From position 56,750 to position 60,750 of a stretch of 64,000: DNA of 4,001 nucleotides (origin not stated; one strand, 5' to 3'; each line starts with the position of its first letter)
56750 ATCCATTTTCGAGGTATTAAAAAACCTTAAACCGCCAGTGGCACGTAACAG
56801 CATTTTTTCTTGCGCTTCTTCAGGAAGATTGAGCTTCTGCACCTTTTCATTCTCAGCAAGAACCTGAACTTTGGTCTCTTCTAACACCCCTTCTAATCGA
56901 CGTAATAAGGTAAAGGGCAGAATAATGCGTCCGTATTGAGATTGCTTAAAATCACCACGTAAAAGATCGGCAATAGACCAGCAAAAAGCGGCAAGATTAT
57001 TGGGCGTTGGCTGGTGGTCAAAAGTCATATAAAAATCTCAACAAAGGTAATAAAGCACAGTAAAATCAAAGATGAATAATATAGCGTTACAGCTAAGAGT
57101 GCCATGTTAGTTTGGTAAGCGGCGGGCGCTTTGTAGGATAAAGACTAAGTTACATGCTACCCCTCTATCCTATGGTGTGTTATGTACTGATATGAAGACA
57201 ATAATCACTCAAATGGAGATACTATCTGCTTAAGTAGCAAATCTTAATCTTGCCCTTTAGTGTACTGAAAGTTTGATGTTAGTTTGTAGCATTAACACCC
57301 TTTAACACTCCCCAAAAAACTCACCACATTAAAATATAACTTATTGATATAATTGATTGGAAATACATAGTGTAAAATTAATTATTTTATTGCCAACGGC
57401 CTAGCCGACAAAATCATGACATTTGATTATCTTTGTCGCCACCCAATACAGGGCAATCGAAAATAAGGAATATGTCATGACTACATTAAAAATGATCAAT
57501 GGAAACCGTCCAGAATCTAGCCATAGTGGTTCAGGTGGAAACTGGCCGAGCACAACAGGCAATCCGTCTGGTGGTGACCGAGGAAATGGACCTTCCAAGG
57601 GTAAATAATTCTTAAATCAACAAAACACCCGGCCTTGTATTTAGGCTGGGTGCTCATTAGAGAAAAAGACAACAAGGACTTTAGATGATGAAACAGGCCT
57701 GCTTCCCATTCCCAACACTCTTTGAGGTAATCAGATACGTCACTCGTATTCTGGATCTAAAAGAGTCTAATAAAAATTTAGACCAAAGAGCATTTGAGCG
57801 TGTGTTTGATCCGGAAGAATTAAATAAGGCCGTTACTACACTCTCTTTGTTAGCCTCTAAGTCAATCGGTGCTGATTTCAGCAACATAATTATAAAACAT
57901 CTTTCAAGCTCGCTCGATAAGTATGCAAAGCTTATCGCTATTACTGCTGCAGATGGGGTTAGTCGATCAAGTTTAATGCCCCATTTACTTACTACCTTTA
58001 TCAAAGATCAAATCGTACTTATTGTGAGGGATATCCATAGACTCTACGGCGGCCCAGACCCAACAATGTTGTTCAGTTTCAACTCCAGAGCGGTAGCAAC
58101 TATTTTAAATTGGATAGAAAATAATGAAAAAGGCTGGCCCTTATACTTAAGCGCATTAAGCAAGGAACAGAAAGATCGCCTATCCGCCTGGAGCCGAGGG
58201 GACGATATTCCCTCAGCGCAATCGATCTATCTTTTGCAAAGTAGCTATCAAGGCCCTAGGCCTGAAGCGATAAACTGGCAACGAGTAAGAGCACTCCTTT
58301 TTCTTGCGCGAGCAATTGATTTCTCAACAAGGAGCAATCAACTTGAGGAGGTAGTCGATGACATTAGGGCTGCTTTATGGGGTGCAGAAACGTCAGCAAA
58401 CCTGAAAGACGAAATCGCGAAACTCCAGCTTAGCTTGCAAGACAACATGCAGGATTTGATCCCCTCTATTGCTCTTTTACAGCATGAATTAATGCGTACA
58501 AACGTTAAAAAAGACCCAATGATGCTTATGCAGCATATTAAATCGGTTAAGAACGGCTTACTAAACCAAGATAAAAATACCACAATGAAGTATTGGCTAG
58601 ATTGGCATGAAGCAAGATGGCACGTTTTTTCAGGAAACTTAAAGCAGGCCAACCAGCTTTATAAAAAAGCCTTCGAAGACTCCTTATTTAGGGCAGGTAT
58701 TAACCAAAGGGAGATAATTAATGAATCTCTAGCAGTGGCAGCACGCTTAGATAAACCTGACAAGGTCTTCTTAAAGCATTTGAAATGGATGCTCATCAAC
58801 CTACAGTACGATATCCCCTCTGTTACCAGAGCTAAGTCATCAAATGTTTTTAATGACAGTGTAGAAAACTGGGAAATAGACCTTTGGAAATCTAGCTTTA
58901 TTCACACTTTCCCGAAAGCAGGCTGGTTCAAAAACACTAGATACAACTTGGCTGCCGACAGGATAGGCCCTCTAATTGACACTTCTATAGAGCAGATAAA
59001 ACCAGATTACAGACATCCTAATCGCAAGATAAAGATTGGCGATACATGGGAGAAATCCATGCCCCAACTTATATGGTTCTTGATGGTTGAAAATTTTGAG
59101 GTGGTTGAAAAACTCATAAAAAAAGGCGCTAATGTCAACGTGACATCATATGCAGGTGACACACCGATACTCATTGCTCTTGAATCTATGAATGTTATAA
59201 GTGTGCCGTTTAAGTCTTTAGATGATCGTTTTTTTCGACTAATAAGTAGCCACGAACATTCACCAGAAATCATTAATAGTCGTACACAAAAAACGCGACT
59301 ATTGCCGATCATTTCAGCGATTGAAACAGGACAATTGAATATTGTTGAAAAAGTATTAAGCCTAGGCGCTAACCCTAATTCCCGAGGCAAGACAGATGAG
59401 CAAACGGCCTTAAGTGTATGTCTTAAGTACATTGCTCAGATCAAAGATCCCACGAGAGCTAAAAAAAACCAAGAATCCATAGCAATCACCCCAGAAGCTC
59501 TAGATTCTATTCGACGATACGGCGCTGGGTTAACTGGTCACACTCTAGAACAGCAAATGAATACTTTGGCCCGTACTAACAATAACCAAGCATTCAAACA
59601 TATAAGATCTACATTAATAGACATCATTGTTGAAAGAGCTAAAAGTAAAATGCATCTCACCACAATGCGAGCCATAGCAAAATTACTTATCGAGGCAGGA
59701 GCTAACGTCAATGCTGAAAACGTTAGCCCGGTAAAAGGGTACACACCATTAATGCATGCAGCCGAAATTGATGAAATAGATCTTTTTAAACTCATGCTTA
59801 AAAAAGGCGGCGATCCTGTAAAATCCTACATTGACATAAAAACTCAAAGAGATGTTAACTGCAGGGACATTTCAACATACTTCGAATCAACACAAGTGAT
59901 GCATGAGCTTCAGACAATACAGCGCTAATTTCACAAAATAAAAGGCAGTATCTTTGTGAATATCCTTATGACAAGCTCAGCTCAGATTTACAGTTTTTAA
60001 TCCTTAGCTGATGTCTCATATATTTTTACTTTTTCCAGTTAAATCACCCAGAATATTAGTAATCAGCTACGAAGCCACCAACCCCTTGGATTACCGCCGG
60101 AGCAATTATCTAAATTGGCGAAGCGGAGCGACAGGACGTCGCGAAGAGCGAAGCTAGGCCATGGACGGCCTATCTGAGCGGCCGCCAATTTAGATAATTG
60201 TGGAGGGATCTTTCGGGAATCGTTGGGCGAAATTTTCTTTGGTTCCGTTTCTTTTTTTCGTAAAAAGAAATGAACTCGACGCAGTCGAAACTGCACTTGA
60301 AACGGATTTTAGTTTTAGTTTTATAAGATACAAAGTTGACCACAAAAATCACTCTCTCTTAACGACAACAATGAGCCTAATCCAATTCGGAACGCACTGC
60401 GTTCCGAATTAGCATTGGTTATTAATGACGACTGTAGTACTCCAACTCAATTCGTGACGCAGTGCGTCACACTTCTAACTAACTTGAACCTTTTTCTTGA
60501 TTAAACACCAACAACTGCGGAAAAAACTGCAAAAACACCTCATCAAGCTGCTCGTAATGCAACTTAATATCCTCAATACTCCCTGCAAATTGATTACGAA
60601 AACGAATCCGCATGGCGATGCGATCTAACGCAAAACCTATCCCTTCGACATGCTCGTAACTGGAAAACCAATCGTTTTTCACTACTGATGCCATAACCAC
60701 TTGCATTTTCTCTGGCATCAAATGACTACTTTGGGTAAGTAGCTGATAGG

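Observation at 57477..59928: Orphan module at the edge of the R-M island: 43-aa Gly/Ser/Asn-rich peptide, stem-loop, and a 747-aa HTH-like/TPR-like/ankyrin protein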

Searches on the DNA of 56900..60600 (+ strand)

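Call 51: search_rna_families(source=window, start=56900, end=60600, threshold=evalue, max_evalue=1, show_alignments=3)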
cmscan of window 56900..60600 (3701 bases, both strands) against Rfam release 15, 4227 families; matches with E-value up to 1: 1.
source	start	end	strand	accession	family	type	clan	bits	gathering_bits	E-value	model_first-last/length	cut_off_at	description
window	60087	60213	+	RF01731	TwoAYGGAY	Cis-reg;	CL00106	55.3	43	1.3e-07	1-168/168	no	TwoAYGGAY RNA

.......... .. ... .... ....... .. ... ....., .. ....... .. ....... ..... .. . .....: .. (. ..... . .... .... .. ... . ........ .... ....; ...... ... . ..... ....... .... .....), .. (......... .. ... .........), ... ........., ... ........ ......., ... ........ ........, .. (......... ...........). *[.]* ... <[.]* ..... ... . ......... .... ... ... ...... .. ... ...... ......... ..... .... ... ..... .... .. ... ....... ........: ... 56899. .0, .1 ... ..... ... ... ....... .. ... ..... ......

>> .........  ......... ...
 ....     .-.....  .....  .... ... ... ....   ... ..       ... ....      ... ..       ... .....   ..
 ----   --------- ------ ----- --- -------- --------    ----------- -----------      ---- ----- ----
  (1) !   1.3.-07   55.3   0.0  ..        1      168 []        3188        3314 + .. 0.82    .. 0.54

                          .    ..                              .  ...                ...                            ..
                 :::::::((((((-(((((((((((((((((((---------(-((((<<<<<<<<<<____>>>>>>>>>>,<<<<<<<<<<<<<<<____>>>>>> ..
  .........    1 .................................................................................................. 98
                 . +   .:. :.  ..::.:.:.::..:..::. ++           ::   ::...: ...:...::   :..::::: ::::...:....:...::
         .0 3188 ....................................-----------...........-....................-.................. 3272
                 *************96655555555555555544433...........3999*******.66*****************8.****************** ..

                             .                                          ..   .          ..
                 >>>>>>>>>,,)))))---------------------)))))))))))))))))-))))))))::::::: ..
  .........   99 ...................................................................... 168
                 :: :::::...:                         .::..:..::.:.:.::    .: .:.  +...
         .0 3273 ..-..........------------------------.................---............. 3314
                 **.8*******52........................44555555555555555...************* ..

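Call 54: search_rna_families(source=L044, start=9100, end=10100, threshold=evalue, max_evalue=5, show_alignments=2)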
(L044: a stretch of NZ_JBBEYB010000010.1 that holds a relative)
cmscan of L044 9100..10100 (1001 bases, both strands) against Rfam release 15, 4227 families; matches with E-value up to 5: 3.
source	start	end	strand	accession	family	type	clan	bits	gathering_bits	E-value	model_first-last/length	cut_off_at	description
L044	9660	9694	-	RF01340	CRISPR-DR29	Gene; CRISPR;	-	18.6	39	0.62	1-37/37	no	CRISPR RNA direct repeat element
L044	9666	9739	-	RF00858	mir-306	Gene; miRNA;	-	16.5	52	1.7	1-81/81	no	mir-306 microRNA precursor family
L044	9452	9552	+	RF01630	ceN40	Gene; snRNA; snoRNA; CD-box;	-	13.2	35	4.1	1-123/123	no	Nematode snoRNA ceN40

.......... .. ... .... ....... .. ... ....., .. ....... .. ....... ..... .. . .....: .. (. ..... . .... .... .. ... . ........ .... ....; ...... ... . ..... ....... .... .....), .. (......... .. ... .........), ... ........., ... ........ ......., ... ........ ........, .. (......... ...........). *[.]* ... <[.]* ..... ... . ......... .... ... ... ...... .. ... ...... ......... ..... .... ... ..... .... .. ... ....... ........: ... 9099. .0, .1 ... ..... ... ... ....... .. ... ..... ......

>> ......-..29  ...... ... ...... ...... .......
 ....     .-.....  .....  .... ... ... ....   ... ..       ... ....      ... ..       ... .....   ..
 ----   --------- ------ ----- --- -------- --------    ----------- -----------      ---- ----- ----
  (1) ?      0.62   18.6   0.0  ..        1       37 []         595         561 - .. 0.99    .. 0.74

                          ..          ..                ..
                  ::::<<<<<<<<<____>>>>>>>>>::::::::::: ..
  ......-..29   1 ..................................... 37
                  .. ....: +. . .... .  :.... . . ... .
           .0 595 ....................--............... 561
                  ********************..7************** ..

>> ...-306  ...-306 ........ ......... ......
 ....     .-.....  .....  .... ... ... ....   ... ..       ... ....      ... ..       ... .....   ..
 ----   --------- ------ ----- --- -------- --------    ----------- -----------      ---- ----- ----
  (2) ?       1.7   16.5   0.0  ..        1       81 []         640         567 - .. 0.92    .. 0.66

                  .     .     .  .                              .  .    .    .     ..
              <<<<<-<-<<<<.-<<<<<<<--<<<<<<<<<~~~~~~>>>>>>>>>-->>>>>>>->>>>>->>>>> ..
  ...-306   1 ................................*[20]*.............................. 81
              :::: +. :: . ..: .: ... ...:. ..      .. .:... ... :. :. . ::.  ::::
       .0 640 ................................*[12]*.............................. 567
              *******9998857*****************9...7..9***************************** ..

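Call 75: search_rna_families(sources=[L081, L001, L002, L003, L004, L006, L007, L005, L009], threshold=gathering)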
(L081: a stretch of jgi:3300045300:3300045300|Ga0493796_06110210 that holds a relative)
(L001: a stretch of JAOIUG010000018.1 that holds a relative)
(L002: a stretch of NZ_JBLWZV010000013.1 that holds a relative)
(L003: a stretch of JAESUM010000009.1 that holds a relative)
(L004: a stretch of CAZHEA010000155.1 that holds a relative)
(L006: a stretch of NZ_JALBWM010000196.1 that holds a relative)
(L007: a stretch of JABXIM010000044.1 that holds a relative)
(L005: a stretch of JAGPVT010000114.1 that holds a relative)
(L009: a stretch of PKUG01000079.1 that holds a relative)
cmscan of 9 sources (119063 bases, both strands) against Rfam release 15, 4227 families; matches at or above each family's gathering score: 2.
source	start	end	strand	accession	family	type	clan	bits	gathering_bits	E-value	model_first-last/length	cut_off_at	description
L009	3320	3392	-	RF00005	tRNA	Gene; tRNA;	CL00001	71.7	29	1.9e-13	1-71/71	no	tRNA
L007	5952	6025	+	RF00005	tRNA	Gene; tRNA;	CL00001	62.8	29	5.5e-11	1-71/71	no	tRNA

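Call 114: search_dna_similar(query=L086:4900-6800:+, collection=ecoli_genomes, mode=distant, max_rows=10)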
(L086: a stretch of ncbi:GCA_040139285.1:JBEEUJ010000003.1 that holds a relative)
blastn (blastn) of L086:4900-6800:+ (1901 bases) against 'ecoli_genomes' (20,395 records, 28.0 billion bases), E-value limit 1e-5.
No match.
